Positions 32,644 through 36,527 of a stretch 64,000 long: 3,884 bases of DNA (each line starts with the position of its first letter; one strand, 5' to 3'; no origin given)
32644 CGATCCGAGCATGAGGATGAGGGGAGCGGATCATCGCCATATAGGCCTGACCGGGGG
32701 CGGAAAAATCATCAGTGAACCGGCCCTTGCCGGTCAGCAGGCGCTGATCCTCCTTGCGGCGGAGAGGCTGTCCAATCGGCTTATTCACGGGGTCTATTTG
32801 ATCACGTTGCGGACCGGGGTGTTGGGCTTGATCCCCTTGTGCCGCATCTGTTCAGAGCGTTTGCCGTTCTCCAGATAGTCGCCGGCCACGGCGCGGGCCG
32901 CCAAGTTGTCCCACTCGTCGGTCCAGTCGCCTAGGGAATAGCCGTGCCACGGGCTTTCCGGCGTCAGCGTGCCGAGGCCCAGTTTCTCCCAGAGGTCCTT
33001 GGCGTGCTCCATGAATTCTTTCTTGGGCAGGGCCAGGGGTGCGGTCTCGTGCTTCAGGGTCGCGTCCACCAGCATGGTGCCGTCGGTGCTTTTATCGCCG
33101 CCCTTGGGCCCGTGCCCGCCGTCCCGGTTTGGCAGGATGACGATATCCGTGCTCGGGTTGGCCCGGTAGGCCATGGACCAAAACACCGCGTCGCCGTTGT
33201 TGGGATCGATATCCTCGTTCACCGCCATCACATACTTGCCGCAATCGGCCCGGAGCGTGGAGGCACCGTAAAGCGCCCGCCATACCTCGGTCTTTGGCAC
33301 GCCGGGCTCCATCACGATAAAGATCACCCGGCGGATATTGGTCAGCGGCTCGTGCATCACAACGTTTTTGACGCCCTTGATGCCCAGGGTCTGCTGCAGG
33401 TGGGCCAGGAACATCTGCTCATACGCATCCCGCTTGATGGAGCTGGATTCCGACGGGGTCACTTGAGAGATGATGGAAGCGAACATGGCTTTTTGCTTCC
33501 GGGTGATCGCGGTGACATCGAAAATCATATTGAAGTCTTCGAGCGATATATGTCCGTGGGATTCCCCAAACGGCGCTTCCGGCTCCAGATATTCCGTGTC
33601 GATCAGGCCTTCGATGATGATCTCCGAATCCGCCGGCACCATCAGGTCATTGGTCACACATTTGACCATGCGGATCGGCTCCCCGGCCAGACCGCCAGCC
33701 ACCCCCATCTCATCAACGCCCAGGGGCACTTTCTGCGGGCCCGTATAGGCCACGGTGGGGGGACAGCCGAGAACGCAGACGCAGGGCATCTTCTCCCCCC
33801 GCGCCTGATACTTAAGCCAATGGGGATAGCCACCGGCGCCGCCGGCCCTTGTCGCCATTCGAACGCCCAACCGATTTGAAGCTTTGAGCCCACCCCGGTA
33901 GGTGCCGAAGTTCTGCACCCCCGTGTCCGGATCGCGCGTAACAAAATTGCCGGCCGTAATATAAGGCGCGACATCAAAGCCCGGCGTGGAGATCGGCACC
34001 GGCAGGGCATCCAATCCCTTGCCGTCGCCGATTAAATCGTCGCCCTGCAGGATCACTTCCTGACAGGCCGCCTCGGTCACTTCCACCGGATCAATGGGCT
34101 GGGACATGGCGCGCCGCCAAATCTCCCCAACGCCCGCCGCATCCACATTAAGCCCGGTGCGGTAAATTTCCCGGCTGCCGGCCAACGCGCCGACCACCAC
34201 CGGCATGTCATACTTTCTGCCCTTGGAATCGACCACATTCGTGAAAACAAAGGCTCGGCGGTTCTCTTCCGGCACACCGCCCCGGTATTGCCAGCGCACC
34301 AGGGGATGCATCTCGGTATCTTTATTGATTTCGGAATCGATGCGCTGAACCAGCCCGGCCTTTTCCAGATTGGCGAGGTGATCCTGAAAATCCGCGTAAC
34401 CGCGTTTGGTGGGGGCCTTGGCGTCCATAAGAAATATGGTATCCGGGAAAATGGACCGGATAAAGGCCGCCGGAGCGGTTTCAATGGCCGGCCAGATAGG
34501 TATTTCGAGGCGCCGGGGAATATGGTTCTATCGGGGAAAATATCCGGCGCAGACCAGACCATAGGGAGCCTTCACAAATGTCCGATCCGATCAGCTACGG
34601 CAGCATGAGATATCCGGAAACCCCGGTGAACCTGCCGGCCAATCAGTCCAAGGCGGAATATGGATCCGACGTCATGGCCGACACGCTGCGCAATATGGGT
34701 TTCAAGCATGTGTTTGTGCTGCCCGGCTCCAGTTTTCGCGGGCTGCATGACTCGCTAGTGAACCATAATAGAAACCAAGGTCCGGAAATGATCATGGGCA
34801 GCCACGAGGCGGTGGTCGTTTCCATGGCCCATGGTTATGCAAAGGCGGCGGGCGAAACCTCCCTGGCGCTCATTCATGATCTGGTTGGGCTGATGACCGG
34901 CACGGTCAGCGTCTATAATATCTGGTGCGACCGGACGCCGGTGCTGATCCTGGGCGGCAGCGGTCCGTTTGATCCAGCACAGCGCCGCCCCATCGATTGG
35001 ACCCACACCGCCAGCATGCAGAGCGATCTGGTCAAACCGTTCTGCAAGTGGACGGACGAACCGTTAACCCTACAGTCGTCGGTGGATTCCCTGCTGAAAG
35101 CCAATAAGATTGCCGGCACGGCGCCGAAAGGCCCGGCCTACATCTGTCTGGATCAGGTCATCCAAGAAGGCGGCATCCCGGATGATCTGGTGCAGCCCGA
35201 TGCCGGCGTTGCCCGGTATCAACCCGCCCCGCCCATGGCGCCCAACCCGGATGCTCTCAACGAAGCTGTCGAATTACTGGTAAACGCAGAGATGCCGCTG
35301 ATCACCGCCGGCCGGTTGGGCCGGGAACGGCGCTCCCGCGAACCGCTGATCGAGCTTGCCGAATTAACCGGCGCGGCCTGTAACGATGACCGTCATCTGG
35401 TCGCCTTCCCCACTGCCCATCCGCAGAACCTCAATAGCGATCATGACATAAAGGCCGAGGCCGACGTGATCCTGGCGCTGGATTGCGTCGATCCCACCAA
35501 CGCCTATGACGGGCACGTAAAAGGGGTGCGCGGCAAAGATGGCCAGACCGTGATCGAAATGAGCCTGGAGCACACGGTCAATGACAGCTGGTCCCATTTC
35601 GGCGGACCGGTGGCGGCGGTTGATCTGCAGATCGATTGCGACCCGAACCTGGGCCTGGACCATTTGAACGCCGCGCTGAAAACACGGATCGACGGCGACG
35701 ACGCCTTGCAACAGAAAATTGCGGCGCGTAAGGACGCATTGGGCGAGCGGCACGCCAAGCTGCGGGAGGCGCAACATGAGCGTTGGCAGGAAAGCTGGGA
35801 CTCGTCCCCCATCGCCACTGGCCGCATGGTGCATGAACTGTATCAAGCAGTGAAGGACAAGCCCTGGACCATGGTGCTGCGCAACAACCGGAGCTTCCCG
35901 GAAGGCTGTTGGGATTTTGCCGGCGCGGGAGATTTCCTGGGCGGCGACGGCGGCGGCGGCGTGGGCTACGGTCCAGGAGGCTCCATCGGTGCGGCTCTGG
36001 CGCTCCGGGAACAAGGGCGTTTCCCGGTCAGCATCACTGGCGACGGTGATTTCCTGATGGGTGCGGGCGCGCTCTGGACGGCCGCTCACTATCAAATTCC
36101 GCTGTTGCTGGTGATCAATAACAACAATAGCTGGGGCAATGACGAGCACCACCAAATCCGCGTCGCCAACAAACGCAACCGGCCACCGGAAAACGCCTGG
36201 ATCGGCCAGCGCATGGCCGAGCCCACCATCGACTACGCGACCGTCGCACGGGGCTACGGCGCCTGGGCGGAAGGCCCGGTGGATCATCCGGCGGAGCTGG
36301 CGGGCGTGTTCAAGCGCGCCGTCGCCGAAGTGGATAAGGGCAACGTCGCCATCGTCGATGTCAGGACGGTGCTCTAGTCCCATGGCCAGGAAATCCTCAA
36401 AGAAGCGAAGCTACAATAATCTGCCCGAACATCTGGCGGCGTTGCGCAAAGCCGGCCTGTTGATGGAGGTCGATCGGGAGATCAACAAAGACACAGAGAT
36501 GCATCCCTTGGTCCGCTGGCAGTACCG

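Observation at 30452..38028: Divergent UbiD / Mo-hydroxylase and ThDP-enzyme / UbiD cluster with none of the usual partner genes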

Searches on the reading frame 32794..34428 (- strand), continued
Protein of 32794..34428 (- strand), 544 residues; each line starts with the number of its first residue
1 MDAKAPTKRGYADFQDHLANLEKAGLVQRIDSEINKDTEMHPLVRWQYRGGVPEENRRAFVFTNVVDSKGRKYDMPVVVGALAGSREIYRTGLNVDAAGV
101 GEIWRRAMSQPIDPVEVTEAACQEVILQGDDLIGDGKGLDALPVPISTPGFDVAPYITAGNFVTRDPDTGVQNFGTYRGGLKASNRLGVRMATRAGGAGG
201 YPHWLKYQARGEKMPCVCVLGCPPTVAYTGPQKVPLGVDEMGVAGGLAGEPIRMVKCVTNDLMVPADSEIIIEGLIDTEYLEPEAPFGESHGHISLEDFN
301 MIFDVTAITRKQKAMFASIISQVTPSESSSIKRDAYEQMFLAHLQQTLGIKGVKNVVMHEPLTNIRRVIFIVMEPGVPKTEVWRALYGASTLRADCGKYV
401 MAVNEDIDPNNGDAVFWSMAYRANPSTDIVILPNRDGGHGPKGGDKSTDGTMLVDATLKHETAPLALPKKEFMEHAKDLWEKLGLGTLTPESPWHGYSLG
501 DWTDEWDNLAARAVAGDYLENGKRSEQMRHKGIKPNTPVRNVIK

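Call 96: fold_search(model_id=the predicted structure, library=pdb)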
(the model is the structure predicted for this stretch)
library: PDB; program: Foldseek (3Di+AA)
matches with E <= 10: 588; with E <= 0.001: 103
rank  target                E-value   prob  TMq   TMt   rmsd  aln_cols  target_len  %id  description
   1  6h6x_A                3.9e-31  1.00  0.61  0.76   4.6       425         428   28  Structure of an evolved dimeric form of the UbiD-class enzyme HmfF from Pelotomaculum thermopropionicum in complex wit (released 2019-02-27)
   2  6h6x_B                6.5e-31  1.00  0.60  0.74   4.8       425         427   28  Structure of an evolved dimeric form of the UbiD-class enzyme HmfF from Pelotomaculum thermopropionicum in complex wit (released 2019-02-27)
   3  5m1d_A                3.9e-30  1.00  0.64  0.73  10.5       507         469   24  Crystal structure of N-terminally tagged UbiD from E. coli reconstituted with prFMN cofactor (released 2017-01-11)
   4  6h6v_F                5.4e-30  1.00  0.61  0.73   4.6       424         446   28  Structure of the UbiD-class enzyme HmfF from Pelotomaculum thermopropionicum in complex with FMN (released 2019-02-27)
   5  5m1d_B                5.4e-30  1.00  0.62  0.71  10.5       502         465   24  Crystal structure of N-terminally tagged UbiD from E. coli reconstituted with prFMN cofactor (released 2017-01-11)
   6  6h6v_A                5.8e-30  1.00  0.61  0.74   4.5       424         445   28  Structure of the UbiD-class enzyme HmfF from Pelotomaculum thermopropionicum in complex with FMN (released 2019-02-27)
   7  5m1c_B                6.4e-30  1.00  0.62  0.73  10.4       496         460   25  Crystal structure of N-terminally tagged apo-UbiD from E. coli (released 2017-01-11)
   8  6h6v_D                8.6e-30  1.00  0.61  0.74   4.5       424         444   28  Structure of the UbiD-class enzyme HmfF from Pelotomaculum thermopropionicum in complex with FMN (released 2019-02-27)
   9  5m1d_C                2.5e-29  1.00  0.61  0.71  11.2       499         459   24  Crystal structure of N-terminally tagged UbiD from E. coli reconstituted with prFMN cofactor (released 2017-01-11)
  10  2idb_A                4.0e-29  1.00  0.61  0.69   4.6       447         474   26  Crystal Structure of 3-octaprenyl-4-hydroxybenzoate decarboxylase (UbiD) from Escherichia coli, Northeast Structural G (released 2006-10-24)
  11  5o3m_B                2.8e-28  1.00  0.58  0.64   5.5       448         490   22  Crystal structure of apo Klebsiella pneumoniae 3,4-dihydroxybenzoic acid decarboxylase (AroY) (released 2017-09-13)
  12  2idb_B                3.0e-28  1.00  0.61  0.72  10.6       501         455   24  Crystal Structure of 3-octaprenyl-4-hydroxybenzoate decarboxylase (UbiD) from Escherichia coli, Northeast Structural G (released 2006-10-24)
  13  7abo_A                3.2e-28  1.00  0.58  0.62  12.1       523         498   20  Structure of the N318H variant of the reversible pyrrole-2-carboxylic acid decarboxylase PA0254/HudA in complex with F (released 2021-04-07)
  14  4iws_C                4.0e-28  1.00  0.60  0.66  11.3       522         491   20  Putative Aromatic Acid Decarboxylase (released 2013-05-29)
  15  7abo_D                4.0e-28  1.00  0.57  0.62  12.1       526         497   20  Structure of the N318H variant of the reversible pyrrole-2-carboxylic acid decarboxylase PA0254/HudA in complex with F (released 2021-04-07)
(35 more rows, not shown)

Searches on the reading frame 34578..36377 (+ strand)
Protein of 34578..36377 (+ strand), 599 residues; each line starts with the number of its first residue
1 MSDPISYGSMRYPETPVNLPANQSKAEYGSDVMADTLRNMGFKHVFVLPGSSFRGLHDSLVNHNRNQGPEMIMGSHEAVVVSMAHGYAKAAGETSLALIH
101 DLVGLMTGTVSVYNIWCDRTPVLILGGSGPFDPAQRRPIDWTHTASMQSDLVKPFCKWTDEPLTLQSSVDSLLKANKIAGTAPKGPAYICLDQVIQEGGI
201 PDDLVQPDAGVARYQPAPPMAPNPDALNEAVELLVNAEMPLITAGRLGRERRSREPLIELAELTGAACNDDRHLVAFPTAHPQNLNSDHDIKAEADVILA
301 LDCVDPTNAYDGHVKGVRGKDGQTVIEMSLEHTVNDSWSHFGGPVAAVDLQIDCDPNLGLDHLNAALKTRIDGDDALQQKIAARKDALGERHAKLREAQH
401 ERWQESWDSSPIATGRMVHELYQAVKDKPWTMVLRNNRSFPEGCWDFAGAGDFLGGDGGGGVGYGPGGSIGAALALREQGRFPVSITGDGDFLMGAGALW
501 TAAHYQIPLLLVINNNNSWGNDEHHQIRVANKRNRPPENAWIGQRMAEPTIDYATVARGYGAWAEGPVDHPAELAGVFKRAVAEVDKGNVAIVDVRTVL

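Call 7: search_protein_families(library=pfam, proteins=[window:34578-36377:+])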
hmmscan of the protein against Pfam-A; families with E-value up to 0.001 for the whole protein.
window:34578-36377:+ (599 aa): 3 families
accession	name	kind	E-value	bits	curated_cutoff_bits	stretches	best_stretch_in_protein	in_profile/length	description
PF02775.26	TPP_enzyme_C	-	4e-22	79.1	21.9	1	449-595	17-151/151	Thiamine pyrophosphate enzyme, C-terminal TPP binding domain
PF02776.23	TPP_enzyme_N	-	6.5e-20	71.5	26.8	1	29-135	3-106/119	Thiamine pyrophosphate enzyme, N-terminal TPP binding domain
PF00205.28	TPP_enzyme_M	-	0.00024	21.2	30.4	1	228-299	2-82/137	Thiamine pyrophosphate enzyme, central domain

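Call 8: search_protein_families(library=ncbifam, proteins=[window:34578-36377:+])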
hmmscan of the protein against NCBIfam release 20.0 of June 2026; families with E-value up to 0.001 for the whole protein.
window:34578-36377:+ (599 aa): 48 families (the best 25 are shown)
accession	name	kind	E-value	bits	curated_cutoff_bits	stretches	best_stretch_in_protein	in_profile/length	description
NF006203.0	PRK08327.1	equivalog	7.8e-69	232.7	456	1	24-596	6-567/571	thiamine pyrophosphate-requiring protein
NF005485.1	PRK07092.1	equivalog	1.1e-38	133.4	493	2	31-283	5-243/523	benzoylformate decarboxylase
NF004807.0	PRK06154.1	equivalog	2.7e-31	108.9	607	1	15-597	8-554/565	thiamine pyrophosphate-requiring protein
NF006122.0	PRK08266.1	subfamily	7.3e-31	107.2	571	2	27-388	4-345/543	hypothetical protein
NF058623.1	HdaclCoAlyACT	equivalog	2.1e-30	105.9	600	2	26-301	9-276/575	2-hydroxyacyl-CoA lyase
NF006052.0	PRK08199.1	subfamily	2.3e-30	105.4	539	2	393-596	347-536/559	thiamine pyrophosphate protein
NF004919.0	PRK06276.1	equivalog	5.5e-26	91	866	1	29-586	3-530/582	acetolactate synthase large subunit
TIGR00118.1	acolac_lg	equivalog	6.2e-26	91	538.35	2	390-595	341-532/557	biosynthetic-type acetolactate synthase large subunit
TIGR03457.1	sulphoacet_xsc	equivalog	8.3e-25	87.2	676.4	1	30-595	5-554/579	sulfoacetaldehyde acetyltransferase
NF005713.0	PRK07525.1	subfamily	1.9e-24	86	620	1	30-595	9-560/592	sulfoacetaldehyde acetyltransferase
NF004710.0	PRK06048.1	equivalog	2.2e-23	82.6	976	2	29-285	10-256/561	acetolactate synthase large subunit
NF005039.0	PRK06456.1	equivalog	2.4e-23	82.5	868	2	29-265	4-235/572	acetolactate synthase large subunit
NF006378.0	PRK08617.1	equivalog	1.2e-22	79.9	510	2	23-255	4-222/556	acetolactate synthase AlsS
NF005712.0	PRK07524.1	subfamily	5.2e-22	78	500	1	31-583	7-518/536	5-guanidino-2-oxopentanoate decarboxylase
NF005760.0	PRK07586.1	equivalog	1.3e-20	73.9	363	2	458-584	383-504/514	acetolactate synthase large subunit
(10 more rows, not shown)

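Call 32: search_solved_structures(query=window:34578-36377:+, show_alignments=1)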
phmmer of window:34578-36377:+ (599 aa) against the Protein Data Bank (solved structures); distinct sequences matched with E-value up to 0.001: 111 (the best 60 are shown).
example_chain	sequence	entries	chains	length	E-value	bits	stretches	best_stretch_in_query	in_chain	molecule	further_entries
3iae_A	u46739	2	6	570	6.4e-27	97.7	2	29-266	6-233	Benzaldehyde lyase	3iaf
2ag0_A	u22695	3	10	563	1.6e-26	96.3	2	29-266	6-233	benzaldehyde lyase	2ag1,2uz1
2uz1_B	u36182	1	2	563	1.6e-26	96.3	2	29-266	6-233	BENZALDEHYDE LYASE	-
3d7k_A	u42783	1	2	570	1.7e-26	96.3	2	29-266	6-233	Benzaldehyde lyase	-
4qpz_A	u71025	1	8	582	2.9e-25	92.2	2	29-266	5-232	Formolase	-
9qz4_A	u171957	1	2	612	5.7e-24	87.9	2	30-297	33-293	2-hydroxyacyl-CoA lyase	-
7pt1_A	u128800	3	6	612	1.5e-23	86.5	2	30-297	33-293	2-hydroxyacyl-CoA lyase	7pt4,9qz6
7pt2_A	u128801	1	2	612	2.7e-23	85.7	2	30-297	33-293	2-hydroxyacyl-CoA lyase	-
9qz5_A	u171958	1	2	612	3.1e-23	85.5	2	30-297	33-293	2-hydroxyacyl-CoA lyase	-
4qq8_A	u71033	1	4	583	3.5e-23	85.3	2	29-266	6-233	Formolase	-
7pt3_A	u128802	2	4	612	5.7e-23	84.6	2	30-297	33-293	2-hydroxyacyl-CoA lyase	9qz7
6qsi_A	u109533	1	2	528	7.2e-23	84.3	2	35-283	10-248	Benzoylformate decarboxylase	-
4q9d_A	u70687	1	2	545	3.8e-20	75.3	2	30-282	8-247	Benzoylformate decarboxylase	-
7orx_AAA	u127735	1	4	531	2.8e-19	72.4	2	30-283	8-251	Probable benzoylformate decarboxylase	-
4gm4_A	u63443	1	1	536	1.4e-18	70.1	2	459-595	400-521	Benzoylformate decarboxylase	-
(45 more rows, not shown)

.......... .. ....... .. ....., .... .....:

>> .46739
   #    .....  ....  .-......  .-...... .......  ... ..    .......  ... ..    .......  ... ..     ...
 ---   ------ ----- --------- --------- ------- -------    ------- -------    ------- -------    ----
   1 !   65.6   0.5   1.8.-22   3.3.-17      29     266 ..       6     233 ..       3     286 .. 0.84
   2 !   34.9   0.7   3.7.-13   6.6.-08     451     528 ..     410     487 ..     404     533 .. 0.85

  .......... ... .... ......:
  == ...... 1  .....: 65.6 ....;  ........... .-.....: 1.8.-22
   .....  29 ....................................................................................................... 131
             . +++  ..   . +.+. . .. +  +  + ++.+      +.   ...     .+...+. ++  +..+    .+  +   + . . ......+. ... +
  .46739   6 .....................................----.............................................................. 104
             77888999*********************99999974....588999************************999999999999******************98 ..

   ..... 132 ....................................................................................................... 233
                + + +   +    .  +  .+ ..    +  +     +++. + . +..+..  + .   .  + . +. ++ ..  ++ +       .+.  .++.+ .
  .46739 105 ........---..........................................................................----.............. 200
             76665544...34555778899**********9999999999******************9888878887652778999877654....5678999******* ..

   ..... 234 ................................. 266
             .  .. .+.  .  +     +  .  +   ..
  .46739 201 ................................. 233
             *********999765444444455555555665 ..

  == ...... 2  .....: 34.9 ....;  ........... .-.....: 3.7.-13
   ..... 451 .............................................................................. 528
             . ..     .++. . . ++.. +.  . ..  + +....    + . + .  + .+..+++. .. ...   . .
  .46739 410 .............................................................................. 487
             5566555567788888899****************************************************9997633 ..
